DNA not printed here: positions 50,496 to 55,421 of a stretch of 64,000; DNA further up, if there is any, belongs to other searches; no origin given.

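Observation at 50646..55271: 1541-aa fusion of a PSMA/TfR-like M28+PA ectodomain with degenerate metal ligands to an FtsX/MacB-type permease, with no ABC ATPase nearby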

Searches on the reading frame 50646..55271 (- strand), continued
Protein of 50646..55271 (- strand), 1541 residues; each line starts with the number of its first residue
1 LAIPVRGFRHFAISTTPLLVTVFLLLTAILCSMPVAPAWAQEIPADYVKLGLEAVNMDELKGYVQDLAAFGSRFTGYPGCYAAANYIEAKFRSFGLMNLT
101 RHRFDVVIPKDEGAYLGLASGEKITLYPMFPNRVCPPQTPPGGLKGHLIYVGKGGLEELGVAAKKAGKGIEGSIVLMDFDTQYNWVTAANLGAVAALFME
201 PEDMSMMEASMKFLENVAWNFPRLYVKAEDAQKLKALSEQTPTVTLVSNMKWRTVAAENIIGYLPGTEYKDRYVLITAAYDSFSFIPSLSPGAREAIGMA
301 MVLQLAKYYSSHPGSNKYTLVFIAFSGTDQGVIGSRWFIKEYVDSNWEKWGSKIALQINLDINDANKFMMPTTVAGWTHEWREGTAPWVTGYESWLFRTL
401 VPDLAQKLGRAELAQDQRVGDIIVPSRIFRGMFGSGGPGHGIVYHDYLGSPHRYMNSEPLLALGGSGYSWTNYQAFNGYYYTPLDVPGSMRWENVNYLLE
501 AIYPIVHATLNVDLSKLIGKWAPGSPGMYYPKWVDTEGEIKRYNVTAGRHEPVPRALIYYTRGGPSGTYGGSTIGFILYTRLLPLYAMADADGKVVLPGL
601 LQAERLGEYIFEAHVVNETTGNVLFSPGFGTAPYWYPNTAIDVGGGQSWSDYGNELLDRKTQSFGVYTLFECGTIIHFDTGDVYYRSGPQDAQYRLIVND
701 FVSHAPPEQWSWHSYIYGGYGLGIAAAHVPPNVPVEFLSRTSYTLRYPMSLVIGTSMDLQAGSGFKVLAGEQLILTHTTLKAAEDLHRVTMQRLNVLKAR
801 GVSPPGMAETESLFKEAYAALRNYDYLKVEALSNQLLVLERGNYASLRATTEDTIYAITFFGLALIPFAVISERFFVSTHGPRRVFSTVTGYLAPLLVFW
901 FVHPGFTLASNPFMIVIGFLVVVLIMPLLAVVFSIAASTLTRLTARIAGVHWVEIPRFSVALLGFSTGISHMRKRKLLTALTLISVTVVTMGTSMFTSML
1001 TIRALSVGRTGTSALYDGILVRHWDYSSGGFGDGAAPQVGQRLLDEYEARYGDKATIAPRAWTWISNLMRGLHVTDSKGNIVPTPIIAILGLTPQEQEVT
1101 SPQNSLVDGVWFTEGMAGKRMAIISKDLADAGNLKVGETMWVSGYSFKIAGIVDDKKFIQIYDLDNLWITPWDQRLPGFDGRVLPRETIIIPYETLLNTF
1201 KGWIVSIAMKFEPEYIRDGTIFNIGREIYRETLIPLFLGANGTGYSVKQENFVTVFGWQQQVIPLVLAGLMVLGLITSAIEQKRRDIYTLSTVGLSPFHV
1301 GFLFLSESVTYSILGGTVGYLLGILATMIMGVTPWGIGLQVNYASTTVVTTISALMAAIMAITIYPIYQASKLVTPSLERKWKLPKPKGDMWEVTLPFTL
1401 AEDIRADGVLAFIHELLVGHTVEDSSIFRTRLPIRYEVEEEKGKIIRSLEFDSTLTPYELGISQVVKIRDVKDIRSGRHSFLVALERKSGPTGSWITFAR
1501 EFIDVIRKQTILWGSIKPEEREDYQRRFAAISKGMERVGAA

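Call 25: search_protein_families(library=ncbifam, proteins=[window:50649-55271:-], max_evalue=0.1)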
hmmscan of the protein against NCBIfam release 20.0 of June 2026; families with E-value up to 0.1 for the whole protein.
window:50649-55271:- (1541 aa): 3 families
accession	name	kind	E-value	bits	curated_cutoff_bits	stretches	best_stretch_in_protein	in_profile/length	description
TIGR02212.1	lolCE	equivalog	0.015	14.3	362.45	0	1277-1330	289-342/411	lipoprotein-releasing ABC transporter permease subunit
NF008076.0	PRK10814.1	exception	0.033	13.2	473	0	1275-1372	285-389/399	lipoprotein-releasing ABC transporter permease subunit LolC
NF007568.0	PRK10199.1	equivalog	0.071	12.4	298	0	295-345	144-192/346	aminopeptidase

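Call 32: find_encoding_contigs(protein=P0055, flank=10000, max_places=1)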
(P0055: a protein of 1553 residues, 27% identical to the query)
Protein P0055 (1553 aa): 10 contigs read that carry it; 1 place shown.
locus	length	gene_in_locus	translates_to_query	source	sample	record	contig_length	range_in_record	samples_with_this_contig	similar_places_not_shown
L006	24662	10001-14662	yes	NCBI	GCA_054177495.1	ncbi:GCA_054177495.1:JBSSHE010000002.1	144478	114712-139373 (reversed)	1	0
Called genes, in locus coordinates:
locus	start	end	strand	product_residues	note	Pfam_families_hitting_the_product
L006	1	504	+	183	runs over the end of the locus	PF04314:LpqE-like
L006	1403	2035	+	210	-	PF12654:DUF3786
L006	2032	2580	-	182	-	PF01923:Cob_adeno_trans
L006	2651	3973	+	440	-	PF00464:SHMT, PF00155:Aminotran_1_2, PF01212:Beta_elim_lyase (weak), PF03841:SelA (weak)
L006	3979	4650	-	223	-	-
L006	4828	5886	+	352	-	PF26466:DNA_primase_lrg_N, PF04104:DNA_primase_lrg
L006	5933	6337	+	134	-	PF01984:dsDNA_bind (weak)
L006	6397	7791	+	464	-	PF01565:FAD_binding_4, PF02913:FAD-oxidase_C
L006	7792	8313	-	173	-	PF00248:Aldo_ket_red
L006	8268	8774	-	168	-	PF00248:Aldo_ket_red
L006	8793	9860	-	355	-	PF01408:GFO_IDH_MocA, PF22725:GFO_IDH_MocA_C3, PF02894:GFO_IDH_MocA_C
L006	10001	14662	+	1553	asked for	PF02687:FtsX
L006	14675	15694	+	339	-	-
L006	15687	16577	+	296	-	-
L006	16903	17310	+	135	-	-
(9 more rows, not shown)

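Call 33: find_encoding_contigs(protein=P0058, flank=10000, max_places=1)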
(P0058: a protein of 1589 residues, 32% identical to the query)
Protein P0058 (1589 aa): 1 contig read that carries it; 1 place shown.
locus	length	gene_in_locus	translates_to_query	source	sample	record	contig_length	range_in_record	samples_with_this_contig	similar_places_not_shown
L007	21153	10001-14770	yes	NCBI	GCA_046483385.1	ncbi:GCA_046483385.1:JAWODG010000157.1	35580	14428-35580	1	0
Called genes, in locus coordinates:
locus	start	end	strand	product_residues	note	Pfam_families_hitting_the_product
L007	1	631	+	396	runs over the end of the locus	PF13439:Glyco_transf_4, PF13579:Glyco_trans_4_4, PF00534:Glycos_transf_1, PF13692:Glyco_trans_1_4, PF13524:Glyco_trans_1_2 (weak)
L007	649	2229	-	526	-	PF11013:DUF2851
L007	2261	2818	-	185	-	PF08207:EFP_N, PF01132:EFP, PF09285:Elong-fact-P_C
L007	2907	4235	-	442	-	PF06808:DctM (faint), PF03600:CitMHS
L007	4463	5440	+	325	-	PF04055:Radical_SAM, PF12345:DUF3641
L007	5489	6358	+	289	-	PF04784:DUF547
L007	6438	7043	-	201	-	PF01726:LexA_DNA_bind, PF00717:Peptidase_S24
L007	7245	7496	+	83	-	-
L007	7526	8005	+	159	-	PF03358:FMN_red (faint), PF00258:Flavodoxin_1 (weak)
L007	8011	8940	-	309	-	PF13519:VWA_2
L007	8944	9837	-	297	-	PF00696:AA_kinase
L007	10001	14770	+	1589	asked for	PF04389:Peptidase_M28, PF02687:FtsX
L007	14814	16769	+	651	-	-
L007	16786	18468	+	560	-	-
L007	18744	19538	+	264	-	PF02353:CMAS (weak), PF13489:Methyltransf_23, PF03848:TehB (weak), PF08241:Methyltransf_11, PF08242:Methyltransf_12, PF13649:Methyltransf_25, PF13847:Methyltransf_31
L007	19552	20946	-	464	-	PF00884:Sulfatase, PF01663:Phosphodiest (weak), PF16347:SGSH_C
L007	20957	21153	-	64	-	?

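Call 34: find_encoding_contigs(protein=P0025, flank=10000, max_places=1)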
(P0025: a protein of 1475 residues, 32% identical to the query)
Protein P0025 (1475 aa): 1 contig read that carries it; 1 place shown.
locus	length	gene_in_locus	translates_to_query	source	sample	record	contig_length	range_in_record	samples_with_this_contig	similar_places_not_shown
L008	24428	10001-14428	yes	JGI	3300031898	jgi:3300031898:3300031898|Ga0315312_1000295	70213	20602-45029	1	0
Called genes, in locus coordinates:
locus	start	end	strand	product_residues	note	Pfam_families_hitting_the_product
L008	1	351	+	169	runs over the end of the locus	PF00557:Peptidase_M24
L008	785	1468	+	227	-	-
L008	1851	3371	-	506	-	-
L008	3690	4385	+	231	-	PF13610:DDE_Tnp_IS240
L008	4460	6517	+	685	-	PF20581:DUF6785, PF03169:OPT, PF20580:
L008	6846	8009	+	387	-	PF01208:URO-D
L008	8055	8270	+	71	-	-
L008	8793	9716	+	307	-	PF05448:AXE1 (faint), PF12715:Abhydrolase_7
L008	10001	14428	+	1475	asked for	PF02225:PA (weak), PF04389:Peptidase_M28, PF12704:MacB_PCD (weak), PF02687:FtsX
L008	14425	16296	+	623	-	PF03169:OPT (weak)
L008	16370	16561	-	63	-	-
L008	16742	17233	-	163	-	-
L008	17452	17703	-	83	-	PF01609:DDE_Tnp_1 (weak)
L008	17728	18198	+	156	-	PF01261:AP_endonuc_2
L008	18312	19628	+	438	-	PF02056:Glyco_hydro_4, PF11975:Glyco_hydro_4C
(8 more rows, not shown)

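Call 44: search_protein_families(library=ncbifam, proteins=[L004:16702-17607:+, L004:17609-18025:+, L004:18022-18651:+, L004:18742-19482:+, L007:16786-18468:+], max_evalue=0.01)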
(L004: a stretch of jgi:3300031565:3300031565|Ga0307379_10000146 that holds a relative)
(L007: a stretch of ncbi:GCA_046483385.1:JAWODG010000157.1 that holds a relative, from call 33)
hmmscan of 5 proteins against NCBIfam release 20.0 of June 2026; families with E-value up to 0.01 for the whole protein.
L004:16702-17607:+ (301 aa): 0 families

L004:17609-18025:+ (138 aa): 6 families
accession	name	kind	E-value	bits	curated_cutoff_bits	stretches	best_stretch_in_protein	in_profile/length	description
NF033536.1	lasso_PqqD_Bac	exception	3e-09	36.9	80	1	76-128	34-86/88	lasso peptide biosynthesis PqqD family chaperone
TIGR03859.1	PQQ_PqqD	equivalog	3.7e-08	33.1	46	1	74-128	27-80/81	pyrroloquinoline quinone biosynthesis peptide chaperone PqqD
TIGR04302.1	geo_PqqD_fam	equivalog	3.3e-06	27.5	100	1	32-126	5-98/102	GeoRSP system PqqD family peptide chaperone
TIGR04248.1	SCM_PqqD_rel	equivalog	2.6e-05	24.4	100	1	72-129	25-82/84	SynChlorMet cassette protein ScmD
NF050069.2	PqqD_rel_WgkC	exception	0.00056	19.8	110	1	75-121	33-79/103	PqqD family peptide maturation chaperone WgkC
NF002535.0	PRK02079.1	equivalog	0.0026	17.5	101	1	74-122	36-83/92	pyrroloquinoline quinone biosynthesis peptide chaperone PqqD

L004:18022-18651:+ (209 aa): 9 families
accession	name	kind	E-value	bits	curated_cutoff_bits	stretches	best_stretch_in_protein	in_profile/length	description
TIGR02212.1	lolCE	equivalog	4.9e-09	35.6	362.45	2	178-208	381-411/411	lipoprotein-releasing ABC transporter permease subunit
NF007826.0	PRK10535.1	equivalog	9.8e-08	30.7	966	1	81-207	524-647/648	macrolide ABC transporter ATP-binding protein/permease MacB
TIGR03434.1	ADOP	subfamily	2.3e-06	26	622.3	1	84-208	686-803/803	ADOP family duplicated permease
NF038347.1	FtsX_Gpos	exception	5.2e-06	26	225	1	75-140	167-232/296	permease-like cell division protein FtsX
TIGR00439.2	FtsX_Gneg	equivalog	7.6e-05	22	255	1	79-159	168-250/292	permease-like cell division protein FtsX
NF008357.0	PRK11146.1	exception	0.00014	20.8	439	1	79-145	270-338/414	lipoprotein-releasing ABC transporter permease subunit LolE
TIGR02213.1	lolE_release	exception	0.00041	19.3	540.35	1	78-145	266-335/411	lipoprotein-releasing ABC transporter permease subunit LolE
NF038346.1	FtsX_actino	exception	0.00086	18.8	250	1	75-189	179-298/308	permease-like cell division protein FtsX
NF008076.0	PRK10814.1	exception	0.0018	17.4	473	1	77-208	265-399/399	lipoprotein-releasing ABC transporter permease subunit LolC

L004:18742-19482:+ (246 aa): 189 families (the best 25 are shown)
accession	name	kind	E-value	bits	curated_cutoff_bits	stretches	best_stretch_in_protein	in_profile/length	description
TIGR02211.1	LolD_lipo_ex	equivalog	2.2e-69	233.4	307.75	1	8-226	2-220/221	lipoprotein-releasing ABC transporter ATP-binding protein LolD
NF007826.0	PRK10535.1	equivalog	1.5e-64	218.4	966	1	9-227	6-223/648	macrolide ABC transporter ATP-binding protein/permease MacB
NF008639.0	PRK11629.1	equivalog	4.8e-64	216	360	1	4-226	3-225/234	lipoprotein-releasing ABC transporter ATP-binding protein LolD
NF007879.0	PRK10584.1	equivalog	1.2e-63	214.9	336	1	5-226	4-225/228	putative ABC transporter ATP-binding protein YbbA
NF038007.1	ABC_ATP_DarD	equivalog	2.3e-62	210.3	375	1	19-225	13-218/218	darobactin export ABC transporter ATP-binding protein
TIGR02982.1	heterocyst_DevA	subfamily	1.4e-61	207.9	295.8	1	7-226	1-220/220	ABC exporter ATP-binding subunit, DevA family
TIGR02673.1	FtsE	equivalog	9.7e-60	201.9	264.85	1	11-223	5-213/214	cell division ATP-binding protein FtsE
TIGR03608.1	L_ocin_972_ABC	subfamily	2e-55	187.5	254.85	1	25-219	12-205/206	putative bacteriocin export ABC transporter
TIGR01186.1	proV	subfamily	1.3e-53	182.5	326.6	1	26-234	8-217/363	betaine/proline/choline family ABC transporter ATP-binding protein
NF040933.2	ABC_arch_GlcV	equivalog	1.9e-53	181.6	450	1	8-234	3-229/357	glucose ABC transporter ATP-binding protein GlcV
TIGR02314.1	ABC_MetN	equivalog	3.5e-53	180.8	499.7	1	8-227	2-221/343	methionine ABC transporter ATP-binding protein MetN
TIGR02315.1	ABC_phnC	equivalog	9e-52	175.9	266.1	1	8-225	2-224/243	phosphonate ABC transporter ATP-binding protein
NF006987.0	PRK09452.1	equivalog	1e-50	172.6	482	1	4-233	14-234/378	spermidine/putrescine ABC transporter ATP-binding protein PotA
NF007027.0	PRK09493.1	equivalog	2.8e-49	167.6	379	1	9-227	3-216/240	glutamine ABC transporter ATP-binding protein GlnQ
TIGR01187.1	potA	subfamily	6.6e-49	166.7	355.6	1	42-234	1-188/325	polyamine ABC transporter ATP-binding protein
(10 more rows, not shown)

L007:16786-18468:+ (560 aa): 0 families
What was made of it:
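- The ATPase scores best against LolD and MacB models (call 44). There is precedent for orphan FtsX permeases: the ADOP family, TIGR03434, whose model name appears in call 44.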
